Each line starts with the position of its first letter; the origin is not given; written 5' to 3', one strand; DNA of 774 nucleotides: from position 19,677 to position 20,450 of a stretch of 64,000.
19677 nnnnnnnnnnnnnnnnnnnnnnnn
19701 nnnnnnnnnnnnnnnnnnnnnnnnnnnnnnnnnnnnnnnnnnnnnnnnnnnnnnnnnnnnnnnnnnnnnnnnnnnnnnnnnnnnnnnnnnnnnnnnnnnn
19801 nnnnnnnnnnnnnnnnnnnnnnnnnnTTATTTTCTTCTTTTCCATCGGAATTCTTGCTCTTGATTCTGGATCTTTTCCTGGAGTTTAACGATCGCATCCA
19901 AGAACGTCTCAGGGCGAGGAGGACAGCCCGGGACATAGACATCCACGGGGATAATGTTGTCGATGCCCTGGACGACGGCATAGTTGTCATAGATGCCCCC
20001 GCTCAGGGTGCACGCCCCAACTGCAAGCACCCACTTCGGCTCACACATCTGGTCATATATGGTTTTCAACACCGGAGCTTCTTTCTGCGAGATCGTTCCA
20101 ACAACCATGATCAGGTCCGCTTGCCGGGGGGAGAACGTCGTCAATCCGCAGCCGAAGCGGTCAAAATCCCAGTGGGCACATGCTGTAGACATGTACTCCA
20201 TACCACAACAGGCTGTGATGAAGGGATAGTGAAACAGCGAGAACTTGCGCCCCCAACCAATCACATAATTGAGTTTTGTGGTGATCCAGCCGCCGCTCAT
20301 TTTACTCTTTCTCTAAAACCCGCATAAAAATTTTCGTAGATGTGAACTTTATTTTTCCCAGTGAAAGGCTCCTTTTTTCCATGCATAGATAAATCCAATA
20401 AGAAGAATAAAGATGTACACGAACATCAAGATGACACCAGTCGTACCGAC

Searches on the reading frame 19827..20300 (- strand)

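Call 89: search_protein_families(library=pfam, proteins=[window:19827-20300:-], max_evalue=0.000001)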
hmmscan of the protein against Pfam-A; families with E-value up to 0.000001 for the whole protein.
window:19827-20300:- (157 aa): 1 family
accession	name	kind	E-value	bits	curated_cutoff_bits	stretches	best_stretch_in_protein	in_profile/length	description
PF01058.29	Oxidored_q6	-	4.1e-25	88.4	27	1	31-140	1-128/128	NADH ubiquinone oxidoreductase, 20 Kd subunit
